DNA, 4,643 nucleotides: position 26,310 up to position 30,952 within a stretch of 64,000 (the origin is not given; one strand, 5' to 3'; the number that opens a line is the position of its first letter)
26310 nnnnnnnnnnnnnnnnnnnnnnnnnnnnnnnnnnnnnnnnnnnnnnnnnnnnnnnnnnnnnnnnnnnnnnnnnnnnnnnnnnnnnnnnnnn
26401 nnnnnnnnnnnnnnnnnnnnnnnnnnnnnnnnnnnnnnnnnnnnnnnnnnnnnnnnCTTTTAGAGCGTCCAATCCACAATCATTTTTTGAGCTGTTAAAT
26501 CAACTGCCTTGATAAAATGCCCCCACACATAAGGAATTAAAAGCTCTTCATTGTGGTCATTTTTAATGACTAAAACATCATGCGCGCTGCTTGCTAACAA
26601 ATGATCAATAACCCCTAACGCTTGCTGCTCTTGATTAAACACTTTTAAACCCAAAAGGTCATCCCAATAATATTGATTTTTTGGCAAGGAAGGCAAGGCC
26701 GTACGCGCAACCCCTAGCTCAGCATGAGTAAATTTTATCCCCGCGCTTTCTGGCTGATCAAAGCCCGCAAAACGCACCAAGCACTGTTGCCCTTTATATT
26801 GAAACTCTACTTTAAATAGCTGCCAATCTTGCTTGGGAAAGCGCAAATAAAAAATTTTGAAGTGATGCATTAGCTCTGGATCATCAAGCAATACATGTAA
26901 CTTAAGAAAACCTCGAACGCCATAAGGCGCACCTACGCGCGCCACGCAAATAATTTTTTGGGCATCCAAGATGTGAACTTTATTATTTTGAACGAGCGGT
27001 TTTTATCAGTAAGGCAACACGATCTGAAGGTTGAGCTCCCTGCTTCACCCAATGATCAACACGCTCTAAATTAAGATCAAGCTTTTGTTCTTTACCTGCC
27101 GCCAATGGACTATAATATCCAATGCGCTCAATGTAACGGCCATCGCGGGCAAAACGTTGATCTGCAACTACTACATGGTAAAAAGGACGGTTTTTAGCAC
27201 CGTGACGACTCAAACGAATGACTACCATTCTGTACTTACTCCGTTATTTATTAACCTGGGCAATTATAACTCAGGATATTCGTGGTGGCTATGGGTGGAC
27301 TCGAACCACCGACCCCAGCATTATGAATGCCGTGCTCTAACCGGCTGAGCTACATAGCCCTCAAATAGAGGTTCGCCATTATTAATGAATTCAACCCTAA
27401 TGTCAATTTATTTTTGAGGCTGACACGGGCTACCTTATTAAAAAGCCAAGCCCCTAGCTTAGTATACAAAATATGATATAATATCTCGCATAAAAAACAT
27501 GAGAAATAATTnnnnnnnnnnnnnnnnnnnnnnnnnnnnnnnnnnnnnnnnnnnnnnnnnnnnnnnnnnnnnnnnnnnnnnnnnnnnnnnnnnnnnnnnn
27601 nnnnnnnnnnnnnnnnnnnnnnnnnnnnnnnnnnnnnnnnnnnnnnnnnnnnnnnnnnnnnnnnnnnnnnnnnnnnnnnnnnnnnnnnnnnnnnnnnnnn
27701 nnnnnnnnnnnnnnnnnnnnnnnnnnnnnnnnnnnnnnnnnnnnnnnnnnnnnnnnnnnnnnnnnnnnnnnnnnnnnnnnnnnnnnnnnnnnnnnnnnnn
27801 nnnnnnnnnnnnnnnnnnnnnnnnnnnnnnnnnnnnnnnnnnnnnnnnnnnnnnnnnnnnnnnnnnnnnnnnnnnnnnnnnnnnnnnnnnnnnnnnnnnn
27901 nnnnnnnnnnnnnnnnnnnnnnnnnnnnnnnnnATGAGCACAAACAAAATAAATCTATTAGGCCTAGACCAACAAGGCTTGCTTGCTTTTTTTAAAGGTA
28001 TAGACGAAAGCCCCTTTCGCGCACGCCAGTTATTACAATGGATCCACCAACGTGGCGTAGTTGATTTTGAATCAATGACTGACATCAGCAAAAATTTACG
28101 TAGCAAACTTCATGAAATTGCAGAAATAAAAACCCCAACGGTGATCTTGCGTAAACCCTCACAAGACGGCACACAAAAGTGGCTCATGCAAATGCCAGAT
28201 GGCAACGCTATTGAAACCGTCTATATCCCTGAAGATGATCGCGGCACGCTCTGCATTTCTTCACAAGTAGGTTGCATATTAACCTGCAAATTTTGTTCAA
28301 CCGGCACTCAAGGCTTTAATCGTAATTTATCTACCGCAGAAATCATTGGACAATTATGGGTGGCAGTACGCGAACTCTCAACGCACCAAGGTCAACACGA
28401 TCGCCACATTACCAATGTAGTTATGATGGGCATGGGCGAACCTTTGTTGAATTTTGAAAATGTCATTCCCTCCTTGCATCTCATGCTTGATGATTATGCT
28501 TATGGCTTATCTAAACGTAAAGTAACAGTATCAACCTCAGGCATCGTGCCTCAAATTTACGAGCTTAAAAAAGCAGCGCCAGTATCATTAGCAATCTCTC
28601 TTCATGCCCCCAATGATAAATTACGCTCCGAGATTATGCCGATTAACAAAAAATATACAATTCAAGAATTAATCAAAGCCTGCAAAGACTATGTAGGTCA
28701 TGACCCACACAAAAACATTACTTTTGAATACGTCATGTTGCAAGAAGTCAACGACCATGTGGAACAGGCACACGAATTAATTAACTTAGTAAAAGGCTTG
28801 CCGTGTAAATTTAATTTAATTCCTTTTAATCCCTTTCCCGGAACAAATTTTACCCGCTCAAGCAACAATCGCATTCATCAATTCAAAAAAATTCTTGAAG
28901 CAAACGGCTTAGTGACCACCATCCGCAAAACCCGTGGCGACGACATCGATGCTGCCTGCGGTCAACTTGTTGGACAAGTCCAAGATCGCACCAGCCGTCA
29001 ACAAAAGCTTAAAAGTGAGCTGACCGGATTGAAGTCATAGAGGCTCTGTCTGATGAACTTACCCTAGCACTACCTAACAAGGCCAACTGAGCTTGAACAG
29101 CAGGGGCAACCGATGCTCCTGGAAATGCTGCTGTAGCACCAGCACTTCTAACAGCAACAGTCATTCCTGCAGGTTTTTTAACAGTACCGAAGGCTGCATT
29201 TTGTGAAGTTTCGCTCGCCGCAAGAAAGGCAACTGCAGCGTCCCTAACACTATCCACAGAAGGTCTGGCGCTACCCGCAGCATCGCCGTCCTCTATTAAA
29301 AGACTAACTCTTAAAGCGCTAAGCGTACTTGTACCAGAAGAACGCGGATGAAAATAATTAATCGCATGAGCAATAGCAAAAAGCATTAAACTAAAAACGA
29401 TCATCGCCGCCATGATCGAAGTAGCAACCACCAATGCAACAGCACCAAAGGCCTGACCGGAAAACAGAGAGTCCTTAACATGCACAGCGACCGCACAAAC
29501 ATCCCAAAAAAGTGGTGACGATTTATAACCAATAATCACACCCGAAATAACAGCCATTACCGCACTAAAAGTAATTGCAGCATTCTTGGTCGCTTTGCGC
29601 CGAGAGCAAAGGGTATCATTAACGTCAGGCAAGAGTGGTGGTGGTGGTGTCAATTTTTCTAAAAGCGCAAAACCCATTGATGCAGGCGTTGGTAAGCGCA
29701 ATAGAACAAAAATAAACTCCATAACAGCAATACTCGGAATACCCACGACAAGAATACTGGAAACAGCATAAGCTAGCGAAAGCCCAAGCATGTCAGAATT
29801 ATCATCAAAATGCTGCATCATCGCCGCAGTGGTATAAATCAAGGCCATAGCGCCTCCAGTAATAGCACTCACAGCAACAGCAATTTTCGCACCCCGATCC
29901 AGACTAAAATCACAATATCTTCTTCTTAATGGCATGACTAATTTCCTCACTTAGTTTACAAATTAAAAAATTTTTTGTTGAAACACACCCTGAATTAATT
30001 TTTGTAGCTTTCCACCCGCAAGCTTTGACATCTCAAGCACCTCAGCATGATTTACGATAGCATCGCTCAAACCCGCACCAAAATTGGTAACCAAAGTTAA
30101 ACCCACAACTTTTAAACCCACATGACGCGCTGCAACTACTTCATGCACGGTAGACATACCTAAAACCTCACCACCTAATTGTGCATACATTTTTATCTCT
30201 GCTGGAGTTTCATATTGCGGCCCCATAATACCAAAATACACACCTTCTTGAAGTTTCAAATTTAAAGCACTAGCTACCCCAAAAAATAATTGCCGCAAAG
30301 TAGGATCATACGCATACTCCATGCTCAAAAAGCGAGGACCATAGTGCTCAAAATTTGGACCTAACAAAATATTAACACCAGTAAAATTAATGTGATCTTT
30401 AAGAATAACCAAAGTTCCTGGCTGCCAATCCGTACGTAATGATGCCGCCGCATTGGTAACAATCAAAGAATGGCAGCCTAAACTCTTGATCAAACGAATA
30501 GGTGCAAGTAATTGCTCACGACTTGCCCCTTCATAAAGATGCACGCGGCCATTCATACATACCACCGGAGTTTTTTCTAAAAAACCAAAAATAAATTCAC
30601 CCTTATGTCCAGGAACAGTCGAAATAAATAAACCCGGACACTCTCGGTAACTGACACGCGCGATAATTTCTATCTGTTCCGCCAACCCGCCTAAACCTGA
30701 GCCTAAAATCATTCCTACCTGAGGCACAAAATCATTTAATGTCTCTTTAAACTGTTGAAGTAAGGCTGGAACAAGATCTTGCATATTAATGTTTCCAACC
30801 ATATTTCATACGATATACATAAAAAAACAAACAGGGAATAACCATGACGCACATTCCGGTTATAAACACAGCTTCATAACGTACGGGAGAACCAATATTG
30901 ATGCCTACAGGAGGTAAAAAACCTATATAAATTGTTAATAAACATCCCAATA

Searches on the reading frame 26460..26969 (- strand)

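Call 48: search_protein_families(library=pfam, proteins=[window:26460-26969:-], max_evalue=0.00001)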
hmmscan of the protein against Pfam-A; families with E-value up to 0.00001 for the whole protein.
window:26460-26969:- (169 aa): 3 families
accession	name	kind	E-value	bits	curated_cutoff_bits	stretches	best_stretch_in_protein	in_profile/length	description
PF24986.1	PRC_RimM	-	6.5e-13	48.6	27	1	102-167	1-65/69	RimM PRC barrel domain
PF01782.24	RimM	-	4.9e-11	43.2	23.5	1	8-90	1-83/84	RimM N-terminal domain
PF05239.21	PRC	-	7e-07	29.6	21.2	1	98-166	2-72/78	PRC-barrel domain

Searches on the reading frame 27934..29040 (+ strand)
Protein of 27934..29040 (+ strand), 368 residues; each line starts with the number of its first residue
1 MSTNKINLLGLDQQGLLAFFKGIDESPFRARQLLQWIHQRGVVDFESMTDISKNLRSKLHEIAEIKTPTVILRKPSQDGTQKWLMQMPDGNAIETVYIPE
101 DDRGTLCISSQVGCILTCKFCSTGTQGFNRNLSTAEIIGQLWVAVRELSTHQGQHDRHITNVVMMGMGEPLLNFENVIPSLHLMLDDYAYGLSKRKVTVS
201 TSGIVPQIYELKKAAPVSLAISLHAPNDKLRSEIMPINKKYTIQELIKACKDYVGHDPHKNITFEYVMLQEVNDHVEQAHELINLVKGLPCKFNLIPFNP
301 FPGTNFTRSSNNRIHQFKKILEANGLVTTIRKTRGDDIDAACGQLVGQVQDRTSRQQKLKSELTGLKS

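Call 48: search_protein_families(library=pfam, proteins=[window:27934-29040:+], max_evalue=0.00001)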
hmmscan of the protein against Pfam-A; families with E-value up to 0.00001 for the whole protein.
window:27934-29040:+ (368 aa): 2 families
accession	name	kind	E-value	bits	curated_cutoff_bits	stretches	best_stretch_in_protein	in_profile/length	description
PF21016.3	RlmN_N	-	4.4e-27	94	24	1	6-65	1-60/60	Ribosomal RNA large subunit methyltransferase N-terminal domain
PF04055.27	Radical_SAM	-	2.7e-16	60.6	29.5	1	109-282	2-165/166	Radical SAM superfamily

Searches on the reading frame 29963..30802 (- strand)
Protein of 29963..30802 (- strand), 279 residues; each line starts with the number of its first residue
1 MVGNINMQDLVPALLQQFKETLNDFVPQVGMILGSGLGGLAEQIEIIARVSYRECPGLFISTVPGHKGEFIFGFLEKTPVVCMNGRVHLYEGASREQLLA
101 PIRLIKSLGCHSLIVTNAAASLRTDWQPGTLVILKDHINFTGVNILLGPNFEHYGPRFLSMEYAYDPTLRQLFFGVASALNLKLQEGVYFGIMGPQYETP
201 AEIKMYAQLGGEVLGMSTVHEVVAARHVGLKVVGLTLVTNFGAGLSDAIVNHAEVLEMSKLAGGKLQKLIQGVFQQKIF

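Call 48: search_protein_families(library=pfam, proteins=[window:29963-30802:-], max_evalue=0.00001)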
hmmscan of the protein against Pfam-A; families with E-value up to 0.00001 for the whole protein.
window:29963-30802:- (279 aa): 1 family
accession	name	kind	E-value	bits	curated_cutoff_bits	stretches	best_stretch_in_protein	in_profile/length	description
PF01048.26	PNP_UDP_1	-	1.3e-46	159.4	25.1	1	42-273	10-231/233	Phosphorylase superfamily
